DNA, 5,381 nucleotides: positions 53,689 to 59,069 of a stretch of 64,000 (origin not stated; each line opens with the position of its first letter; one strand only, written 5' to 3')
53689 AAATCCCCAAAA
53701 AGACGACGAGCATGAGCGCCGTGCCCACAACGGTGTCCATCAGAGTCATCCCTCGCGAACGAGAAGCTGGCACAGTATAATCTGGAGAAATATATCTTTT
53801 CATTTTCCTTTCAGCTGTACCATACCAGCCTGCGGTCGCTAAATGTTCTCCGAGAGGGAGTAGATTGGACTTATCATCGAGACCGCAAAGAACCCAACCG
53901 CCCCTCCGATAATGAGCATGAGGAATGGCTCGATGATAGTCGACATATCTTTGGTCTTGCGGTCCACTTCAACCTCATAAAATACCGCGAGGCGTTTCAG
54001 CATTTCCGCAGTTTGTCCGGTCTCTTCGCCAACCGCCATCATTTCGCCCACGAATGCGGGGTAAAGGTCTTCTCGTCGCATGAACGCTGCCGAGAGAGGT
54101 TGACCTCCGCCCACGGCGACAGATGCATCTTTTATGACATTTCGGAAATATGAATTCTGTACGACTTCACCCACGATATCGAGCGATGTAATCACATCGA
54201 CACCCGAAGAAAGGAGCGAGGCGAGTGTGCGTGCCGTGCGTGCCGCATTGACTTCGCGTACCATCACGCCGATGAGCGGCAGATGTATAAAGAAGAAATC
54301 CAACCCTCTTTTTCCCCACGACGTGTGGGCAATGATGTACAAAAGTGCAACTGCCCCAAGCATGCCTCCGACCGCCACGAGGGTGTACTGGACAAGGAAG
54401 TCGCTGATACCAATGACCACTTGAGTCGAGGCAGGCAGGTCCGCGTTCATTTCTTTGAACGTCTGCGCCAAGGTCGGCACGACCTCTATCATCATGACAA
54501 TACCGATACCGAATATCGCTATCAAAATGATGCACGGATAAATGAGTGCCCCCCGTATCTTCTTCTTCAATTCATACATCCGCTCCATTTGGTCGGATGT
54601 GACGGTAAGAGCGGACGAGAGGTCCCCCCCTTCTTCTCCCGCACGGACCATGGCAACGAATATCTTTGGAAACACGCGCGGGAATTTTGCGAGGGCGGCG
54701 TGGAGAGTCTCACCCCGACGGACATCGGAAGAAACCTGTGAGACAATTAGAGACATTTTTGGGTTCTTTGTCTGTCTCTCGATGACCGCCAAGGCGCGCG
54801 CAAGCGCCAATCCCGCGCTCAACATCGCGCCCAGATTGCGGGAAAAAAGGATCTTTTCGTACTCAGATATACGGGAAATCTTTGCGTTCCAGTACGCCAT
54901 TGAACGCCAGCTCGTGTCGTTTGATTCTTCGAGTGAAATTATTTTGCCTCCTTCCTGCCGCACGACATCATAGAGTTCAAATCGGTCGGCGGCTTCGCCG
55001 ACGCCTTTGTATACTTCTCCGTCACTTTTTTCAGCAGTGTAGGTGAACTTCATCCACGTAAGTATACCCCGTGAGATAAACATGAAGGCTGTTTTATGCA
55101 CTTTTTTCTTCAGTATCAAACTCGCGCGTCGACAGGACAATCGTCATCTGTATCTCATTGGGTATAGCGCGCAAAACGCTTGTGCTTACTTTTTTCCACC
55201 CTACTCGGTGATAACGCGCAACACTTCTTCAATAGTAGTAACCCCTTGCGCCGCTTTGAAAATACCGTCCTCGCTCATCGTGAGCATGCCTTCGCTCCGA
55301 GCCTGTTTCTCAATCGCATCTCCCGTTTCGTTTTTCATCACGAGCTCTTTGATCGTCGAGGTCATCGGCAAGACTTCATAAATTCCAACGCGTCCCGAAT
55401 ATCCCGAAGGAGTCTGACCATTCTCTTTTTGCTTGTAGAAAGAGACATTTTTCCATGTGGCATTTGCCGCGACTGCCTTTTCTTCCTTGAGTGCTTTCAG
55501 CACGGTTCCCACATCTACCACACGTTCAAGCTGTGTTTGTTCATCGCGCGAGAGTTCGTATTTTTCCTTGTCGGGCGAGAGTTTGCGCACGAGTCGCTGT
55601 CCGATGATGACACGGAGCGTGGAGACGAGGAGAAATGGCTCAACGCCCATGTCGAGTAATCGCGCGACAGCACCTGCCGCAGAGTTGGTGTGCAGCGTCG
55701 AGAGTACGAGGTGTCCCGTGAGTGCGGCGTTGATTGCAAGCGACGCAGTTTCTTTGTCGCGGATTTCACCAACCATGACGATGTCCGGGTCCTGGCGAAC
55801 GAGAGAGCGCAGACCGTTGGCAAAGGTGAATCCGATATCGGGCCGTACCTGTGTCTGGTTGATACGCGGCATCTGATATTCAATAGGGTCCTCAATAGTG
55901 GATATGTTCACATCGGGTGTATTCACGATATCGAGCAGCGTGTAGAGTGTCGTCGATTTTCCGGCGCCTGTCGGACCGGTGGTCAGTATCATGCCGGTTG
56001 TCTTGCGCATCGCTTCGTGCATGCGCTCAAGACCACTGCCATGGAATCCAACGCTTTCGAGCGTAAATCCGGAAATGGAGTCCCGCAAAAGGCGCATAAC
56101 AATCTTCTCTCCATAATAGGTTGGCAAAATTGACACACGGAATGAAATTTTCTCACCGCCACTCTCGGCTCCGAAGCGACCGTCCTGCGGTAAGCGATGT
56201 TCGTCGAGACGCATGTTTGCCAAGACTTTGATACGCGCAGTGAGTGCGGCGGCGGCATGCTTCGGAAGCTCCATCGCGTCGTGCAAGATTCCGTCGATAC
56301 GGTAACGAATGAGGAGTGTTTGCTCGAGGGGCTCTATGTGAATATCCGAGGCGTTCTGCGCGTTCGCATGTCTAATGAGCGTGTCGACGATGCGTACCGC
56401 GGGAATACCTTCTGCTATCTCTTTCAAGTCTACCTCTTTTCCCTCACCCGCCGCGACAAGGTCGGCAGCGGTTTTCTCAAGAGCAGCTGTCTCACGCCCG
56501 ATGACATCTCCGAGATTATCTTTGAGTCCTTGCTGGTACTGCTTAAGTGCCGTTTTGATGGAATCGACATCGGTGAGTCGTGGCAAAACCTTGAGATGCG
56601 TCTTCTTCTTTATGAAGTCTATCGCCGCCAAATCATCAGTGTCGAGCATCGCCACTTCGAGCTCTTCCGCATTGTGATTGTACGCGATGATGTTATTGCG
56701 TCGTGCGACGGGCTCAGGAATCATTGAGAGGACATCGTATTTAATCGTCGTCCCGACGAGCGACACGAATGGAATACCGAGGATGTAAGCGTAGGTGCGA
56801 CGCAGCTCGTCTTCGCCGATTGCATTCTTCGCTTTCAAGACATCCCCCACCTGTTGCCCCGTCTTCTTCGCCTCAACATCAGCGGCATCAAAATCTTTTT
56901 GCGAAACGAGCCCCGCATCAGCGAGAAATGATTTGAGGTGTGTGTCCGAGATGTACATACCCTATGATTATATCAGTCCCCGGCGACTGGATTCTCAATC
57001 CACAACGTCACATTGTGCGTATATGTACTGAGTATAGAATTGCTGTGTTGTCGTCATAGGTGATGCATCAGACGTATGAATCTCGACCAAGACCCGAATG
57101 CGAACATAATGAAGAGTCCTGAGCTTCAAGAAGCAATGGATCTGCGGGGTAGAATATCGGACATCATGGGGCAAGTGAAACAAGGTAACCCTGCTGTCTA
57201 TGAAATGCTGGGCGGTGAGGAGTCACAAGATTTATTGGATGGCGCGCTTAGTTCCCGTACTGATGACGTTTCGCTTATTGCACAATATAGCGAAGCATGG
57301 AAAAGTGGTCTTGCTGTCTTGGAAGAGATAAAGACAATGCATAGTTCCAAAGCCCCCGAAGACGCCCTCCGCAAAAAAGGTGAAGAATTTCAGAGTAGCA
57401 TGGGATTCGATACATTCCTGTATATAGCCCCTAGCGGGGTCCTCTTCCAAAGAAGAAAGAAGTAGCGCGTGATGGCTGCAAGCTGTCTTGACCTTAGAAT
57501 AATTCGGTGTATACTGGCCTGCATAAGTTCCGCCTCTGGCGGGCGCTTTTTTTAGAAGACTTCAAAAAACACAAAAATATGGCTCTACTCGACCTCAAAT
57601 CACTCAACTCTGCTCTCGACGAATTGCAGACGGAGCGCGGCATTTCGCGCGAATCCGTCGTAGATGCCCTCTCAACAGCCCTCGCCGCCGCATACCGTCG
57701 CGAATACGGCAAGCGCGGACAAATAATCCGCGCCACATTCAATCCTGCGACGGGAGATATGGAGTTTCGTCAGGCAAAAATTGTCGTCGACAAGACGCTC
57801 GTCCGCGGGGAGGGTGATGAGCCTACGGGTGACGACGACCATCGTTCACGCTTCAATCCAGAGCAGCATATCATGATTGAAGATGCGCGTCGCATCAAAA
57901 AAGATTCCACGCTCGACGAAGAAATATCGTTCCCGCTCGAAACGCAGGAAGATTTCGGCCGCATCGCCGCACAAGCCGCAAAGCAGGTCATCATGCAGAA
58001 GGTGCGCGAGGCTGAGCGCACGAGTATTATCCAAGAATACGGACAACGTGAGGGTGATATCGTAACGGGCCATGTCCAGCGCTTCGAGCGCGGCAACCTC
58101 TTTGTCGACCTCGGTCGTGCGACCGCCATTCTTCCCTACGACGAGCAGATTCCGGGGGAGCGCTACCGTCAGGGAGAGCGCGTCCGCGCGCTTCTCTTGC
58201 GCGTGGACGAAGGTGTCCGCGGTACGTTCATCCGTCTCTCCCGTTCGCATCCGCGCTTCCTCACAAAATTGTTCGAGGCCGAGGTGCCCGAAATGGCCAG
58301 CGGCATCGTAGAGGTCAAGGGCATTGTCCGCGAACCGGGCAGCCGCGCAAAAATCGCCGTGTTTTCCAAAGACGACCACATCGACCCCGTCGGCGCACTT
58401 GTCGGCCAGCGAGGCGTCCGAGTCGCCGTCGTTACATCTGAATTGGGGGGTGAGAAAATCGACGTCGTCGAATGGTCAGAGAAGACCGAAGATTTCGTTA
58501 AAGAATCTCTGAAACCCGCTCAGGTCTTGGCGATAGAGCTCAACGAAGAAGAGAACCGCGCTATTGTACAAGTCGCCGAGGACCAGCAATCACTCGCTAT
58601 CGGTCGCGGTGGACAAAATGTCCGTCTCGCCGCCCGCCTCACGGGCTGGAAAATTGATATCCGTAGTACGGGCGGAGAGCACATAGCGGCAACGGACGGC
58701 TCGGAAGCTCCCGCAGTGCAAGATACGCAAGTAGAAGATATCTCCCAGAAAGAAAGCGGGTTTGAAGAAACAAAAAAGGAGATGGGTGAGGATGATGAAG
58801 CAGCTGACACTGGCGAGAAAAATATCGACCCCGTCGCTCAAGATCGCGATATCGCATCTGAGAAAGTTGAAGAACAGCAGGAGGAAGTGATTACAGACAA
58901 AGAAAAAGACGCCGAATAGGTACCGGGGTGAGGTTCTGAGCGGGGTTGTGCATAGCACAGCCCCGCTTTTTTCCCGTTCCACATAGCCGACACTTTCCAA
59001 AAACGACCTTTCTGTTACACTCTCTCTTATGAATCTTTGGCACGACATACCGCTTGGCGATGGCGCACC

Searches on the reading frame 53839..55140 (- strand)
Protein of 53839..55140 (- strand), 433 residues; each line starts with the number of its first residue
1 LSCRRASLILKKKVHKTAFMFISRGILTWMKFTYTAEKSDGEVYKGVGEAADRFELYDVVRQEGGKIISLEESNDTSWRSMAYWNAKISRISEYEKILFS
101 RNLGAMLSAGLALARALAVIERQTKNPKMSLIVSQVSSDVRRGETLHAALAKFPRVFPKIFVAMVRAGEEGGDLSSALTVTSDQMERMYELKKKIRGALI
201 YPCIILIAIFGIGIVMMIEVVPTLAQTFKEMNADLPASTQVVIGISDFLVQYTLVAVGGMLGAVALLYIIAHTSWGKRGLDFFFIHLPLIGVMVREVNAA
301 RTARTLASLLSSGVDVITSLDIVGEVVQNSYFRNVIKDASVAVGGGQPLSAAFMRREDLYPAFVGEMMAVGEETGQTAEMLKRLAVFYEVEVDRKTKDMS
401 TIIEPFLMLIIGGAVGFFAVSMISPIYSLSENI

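Call 54: search_protein_families(library=pfam, proteins=[window:53839-55140:-], max_evalue=0.001)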
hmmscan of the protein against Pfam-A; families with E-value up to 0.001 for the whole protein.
window:53839-55140:- (433 aa): 1 family
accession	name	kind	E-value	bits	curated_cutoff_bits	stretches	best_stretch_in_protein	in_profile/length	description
PF00482.28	T2SSF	-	1.6e-58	196.6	25.2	2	99-222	1-125/125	Type II secretion system (T2SS), protein F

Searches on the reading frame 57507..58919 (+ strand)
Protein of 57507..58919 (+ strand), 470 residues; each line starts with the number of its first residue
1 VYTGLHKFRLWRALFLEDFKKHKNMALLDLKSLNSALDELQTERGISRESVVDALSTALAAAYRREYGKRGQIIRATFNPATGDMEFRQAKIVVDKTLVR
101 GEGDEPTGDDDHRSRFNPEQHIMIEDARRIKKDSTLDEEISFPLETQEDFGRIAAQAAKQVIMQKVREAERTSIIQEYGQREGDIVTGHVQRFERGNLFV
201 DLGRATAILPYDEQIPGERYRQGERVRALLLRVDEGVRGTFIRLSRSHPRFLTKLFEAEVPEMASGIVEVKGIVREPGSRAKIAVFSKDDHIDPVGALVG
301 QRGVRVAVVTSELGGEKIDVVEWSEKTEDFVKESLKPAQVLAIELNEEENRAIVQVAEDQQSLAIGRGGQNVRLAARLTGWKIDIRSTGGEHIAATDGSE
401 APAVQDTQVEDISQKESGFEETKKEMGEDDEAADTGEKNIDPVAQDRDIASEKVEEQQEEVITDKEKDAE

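Call 54: search_protein_families(library=pfam, proteins=[window:57507-58919:+], max_evalue=0.001)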
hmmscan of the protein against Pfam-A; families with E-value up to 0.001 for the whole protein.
window:57507-58919:+ (470 aa): 5 families
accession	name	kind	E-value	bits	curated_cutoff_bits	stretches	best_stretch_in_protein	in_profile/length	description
PF08529.16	NusA_N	-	9.8e-31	106.9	23.8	1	34-171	3-118/119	NusA N-terminal domain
PF13184.12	KH_5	-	2.9e-26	91.8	27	1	277-344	1-68/69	NusA-like KH domain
PF00575.29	S1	-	7e-09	36.4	22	1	181-239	3-68/74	S1 RNA binding domain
PF23095.1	KH_NusA_C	-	1.7e-05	25.2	34.2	1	352-385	1-34/59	Transcription termination/antitermination protein NusA, KH domain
PF07650.23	KH_2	-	0.00011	22.4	22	1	330-374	5-49/78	KH domain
